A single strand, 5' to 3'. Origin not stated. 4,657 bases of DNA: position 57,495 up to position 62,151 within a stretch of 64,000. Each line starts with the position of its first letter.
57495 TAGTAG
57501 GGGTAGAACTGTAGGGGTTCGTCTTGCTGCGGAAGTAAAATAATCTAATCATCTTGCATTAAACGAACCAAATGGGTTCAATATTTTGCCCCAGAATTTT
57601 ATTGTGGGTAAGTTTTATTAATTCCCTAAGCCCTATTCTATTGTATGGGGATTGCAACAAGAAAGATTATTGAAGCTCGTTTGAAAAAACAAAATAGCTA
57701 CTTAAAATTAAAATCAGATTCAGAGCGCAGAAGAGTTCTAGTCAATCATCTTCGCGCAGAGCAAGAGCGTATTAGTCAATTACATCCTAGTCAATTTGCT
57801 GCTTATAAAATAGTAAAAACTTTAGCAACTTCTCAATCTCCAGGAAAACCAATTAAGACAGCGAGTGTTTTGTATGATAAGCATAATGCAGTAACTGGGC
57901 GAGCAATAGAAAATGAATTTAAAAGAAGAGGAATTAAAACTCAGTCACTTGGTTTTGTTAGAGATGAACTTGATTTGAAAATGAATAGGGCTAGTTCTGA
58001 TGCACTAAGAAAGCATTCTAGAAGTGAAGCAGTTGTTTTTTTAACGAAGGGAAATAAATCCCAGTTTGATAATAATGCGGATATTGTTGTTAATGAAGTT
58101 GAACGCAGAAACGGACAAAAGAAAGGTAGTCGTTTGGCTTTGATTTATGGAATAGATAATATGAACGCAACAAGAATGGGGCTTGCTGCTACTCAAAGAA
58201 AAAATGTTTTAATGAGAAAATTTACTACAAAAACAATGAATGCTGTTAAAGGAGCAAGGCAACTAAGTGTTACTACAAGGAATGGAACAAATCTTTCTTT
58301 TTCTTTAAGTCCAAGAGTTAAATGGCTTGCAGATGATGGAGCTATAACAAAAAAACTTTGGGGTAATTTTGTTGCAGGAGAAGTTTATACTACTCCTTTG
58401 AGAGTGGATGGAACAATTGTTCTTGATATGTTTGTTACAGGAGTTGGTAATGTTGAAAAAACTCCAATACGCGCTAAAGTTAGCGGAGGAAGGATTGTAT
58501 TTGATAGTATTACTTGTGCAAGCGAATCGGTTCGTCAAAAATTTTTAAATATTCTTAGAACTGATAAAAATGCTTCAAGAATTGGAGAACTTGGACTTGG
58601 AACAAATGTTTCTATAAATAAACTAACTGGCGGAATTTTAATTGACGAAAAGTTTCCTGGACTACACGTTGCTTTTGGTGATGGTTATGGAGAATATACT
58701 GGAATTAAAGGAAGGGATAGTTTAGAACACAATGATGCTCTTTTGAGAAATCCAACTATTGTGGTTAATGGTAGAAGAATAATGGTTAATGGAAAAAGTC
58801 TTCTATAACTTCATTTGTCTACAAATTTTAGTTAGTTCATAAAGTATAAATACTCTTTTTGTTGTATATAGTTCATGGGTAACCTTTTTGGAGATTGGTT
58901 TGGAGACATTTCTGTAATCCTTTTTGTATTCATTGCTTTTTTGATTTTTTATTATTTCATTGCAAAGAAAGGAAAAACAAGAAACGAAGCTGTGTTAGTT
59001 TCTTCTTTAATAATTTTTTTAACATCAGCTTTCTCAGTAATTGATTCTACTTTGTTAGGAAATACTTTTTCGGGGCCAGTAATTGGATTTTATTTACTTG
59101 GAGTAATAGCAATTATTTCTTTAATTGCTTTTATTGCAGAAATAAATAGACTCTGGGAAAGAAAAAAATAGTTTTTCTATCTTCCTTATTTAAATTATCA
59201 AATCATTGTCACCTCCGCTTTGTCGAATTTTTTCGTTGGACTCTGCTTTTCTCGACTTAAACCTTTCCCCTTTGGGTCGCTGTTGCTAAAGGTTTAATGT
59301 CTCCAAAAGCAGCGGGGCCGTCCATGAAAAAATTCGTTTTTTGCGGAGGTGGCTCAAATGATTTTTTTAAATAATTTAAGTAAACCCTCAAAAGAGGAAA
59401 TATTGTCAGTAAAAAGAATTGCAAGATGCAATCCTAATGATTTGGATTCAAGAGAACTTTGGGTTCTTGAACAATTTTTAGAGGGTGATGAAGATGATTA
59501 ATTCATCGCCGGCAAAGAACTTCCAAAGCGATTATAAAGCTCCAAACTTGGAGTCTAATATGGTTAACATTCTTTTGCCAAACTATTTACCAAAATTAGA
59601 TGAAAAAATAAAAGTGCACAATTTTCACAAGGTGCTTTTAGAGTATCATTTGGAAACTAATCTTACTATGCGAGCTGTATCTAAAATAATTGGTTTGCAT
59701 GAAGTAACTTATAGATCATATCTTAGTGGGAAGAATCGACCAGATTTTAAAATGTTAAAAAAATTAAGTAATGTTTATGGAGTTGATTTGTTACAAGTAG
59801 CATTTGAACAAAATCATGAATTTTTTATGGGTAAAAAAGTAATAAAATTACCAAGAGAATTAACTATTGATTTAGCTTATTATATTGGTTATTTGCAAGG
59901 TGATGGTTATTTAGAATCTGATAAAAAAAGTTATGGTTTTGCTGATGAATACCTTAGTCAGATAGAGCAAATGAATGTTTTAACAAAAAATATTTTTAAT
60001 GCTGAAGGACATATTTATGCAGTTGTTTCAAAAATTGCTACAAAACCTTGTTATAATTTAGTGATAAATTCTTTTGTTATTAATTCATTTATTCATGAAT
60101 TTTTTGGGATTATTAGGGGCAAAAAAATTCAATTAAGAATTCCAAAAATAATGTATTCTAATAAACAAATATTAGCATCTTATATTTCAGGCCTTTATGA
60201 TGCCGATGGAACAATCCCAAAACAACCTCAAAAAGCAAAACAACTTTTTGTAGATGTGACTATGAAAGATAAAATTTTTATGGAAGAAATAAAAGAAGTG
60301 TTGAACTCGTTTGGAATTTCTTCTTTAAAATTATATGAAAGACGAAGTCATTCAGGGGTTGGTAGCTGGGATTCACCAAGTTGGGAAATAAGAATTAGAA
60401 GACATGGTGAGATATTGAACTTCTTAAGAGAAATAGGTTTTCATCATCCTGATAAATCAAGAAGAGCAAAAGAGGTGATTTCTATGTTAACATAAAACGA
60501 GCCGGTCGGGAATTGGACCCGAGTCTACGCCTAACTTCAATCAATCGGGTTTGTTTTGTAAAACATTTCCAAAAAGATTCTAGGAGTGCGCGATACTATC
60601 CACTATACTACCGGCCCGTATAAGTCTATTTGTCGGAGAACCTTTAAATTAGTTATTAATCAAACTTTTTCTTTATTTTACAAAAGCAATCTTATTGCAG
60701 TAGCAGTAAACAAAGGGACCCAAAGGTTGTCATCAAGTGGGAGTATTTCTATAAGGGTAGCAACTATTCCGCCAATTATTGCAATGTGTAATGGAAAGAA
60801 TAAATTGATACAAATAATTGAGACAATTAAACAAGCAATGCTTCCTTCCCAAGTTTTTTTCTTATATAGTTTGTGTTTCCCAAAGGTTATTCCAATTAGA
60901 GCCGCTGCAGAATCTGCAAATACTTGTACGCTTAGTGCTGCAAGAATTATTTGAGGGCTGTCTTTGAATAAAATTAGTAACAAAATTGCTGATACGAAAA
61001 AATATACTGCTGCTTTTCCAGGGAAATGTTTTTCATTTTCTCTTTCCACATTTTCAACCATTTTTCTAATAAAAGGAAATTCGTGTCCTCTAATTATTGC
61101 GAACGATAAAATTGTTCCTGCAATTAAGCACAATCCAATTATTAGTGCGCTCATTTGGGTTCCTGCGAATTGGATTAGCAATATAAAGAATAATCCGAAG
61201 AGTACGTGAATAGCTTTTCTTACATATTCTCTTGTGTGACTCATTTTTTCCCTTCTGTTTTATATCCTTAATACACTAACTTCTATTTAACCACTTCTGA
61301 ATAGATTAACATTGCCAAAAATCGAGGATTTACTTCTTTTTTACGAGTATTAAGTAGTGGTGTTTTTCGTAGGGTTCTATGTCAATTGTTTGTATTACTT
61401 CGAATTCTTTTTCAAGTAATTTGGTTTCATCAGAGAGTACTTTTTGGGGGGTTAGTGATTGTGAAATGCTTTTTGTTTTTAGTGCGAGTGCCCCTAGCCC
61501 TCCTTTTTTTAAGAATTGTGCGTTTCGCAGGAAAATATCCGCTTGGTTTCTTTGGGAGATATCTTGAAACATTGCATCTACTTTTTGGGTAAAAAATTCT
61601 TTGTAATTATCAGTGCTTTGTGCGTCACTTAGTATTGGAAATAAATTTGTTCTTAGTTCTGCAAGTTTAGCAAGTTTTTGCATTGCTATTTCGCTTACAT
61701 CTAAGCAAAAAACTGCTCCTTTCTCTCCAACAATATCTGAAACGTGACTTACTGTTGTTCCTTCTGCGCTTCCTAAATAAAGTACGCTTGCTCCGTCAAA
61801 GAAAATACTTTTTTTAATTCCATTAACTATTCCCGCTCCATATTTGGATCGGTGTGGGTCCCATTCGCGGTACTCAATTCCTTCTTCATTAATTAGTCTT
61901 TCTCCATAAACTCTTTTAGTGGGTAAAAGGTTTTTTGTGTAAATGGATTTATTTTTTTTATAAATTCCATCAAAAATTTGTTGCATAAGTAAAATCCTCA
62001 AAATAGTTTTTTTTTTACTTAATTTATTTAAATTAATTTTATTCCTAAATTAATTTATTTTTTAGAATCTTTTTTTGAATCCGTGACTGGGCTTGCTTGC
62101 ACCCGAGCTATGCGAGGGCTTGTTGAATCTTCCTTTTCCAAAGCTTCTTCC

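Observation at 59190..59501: Long hairpin that base-pairs an anti-SD mimic (CACCUCCGC) with the SD and AUG of a 47-aa uORF preceding the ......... gene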

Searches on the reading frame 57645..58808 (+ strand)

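Call 8: search_protein_families(library=pfam, proteins=[window:57645-58808:+], max_evalue=0.01)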
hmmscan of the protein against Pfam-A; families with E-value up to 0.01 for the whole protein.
window:57645-58808:+ (387 aa): 1 family
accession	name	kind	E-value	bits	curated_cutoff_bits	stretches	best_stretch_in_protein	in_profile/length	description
PF02073.20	Peptidase_M29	-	2.5e-13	50.1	27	1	202-351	202-353/406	Thermophilic metalloprotease (M29)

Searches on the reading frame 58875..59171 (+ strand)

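Call 8: search_protein_families(library=pfam, proteins=[window:58875-59171:+], max_evalue=0.01)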
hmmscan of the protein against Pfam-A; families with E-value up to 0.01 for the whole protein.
window:58875-59171:+ (98 aa): 1 family
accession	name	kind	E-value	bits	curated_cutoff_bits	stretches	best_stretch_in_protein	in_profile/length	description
PF05106.17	Phage_holin_3_1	-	0.009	16.9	23.8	0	11-84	21-92/99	Phage holin family (Lysis protein S)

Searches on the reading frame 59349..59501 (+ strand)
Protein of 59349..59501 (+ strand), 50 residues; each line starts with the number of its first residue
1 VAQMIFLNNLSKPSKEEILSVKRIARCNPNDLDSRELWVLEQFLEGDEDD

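Call 8: search_protein_families(library=pfam, proteins=[window:59349-59501:+], max_evalue=0.01)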
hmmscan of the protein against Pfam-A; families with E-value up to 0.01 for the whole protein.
window:59349-59501:+ (50 aa): 0 families

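Call 46: find_homologous_proteins(query=window:59358-59498:+, max_evalue=0.01)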
Query window:59358-59498:+ (47 aa): 10 proteins with E <= 0.01 among 10 candidates.
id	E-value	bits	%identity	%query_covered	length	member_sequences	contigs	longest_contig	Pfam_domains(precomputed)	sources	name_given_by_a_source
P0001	2.4e-23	97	100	100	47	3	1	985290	-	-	-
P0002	9.8e-19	83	89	100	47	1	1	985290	-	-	-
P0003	6.8e-17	77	83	100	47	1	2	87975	-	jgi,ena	-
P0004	1.8e-15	73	81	100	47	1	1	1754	-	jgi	jgi:hypothetical protein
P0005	2.6e-15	72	79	100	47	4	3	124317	-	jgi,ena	-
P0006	8.5e-14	67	72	100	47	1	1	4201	-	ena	-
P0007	4.2e-13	65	72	100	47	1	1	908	-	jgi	-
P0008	1.9e-12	63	77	94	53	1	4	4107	-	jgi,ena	-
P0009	7.6e-12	61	68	100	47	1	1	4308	-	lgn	-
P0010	9.2e-12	61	72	98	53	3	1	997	-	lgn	-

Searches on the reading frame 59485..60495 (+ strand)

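Call 8: search_protein_families(library=pfam, proteins=[window:59485-60495:+], max_evalue=0.01)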
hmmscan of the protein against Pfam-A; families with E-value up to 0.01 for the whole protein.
window:59485-60495:+ (336 aa): 7 families
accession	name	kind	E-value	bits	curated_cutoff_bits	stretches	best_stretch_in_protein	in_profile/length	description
PF14528.11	LAGLIDADG_3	-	1.6e-16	60.8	22.5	1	230-318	3-82/82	LAGLIDADG-like domain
PF01381.28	HTH_3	-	2.7e-09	37.4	23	1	59-102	9-52/55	Helix-turn-helix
PF12983.12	DUF3867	-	0.00018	22.1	27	1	88-219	61-176/185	Protein of unknown function (DUF3867)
PF05992.17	SbmA_BacA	-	0.0031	17.5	24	1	178-260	145-228/315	SbmA/BacA-like family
PF05204.19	Hom_end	-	0.0032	18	21.1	1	219-280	2-60/110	Homing endonuclease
PF12844.13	HTH_19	-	0.0049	17.2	30.2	0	57-101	10-54/64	Helix-turn-helix domain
PF13560.12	HTH_31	-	0.0094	16.7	27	0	58-101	13-57/64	Helix-turn-helix domain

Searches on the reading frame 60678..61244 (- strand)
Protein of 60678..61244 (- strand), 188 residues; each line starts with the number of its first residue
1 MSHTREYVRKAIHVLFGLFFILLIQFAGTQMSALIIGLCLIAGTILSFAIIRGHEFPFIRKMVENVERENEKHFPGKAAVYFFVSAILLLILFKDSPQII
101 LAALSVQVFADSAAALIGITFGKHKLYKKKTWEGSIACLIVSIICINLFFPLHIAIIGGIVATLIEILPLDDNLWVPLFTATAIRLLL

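Call 8: search_protein_families(library=pfam, proteins=[window:60678-61244:-], max_evalue=0.01)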
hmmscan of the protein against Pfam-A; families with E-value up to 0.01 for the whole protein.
window:60678-61244:- (188 aa): 2 families
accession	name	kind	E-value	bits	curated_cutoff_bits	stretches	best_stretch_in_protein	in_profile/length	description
PF01148.25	CTP_transf_1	-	1.8e-07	31.7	24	1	4-152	46-192/264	Cytidylyltransferase family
PF06570.16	DUF1129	-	0.0073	16.4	29.1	1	15-131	92-201/207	Protein of unknown function (DUF1129)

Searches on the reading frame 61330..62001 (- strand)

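Call 8: search_protein_families(library=pfam, proteins=[window:61330-62001:-], max_evalue=0.01)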
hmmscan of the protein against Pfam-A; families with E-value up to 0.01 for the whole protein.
window:61330-62001:- (223 aa): 1 family
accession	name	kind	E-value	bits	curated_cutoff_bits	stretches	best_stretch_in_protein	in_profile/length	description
PF01269.23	Fibrillarin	-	6e-69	232.1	27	1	10-222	7-225/227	Fibrillarin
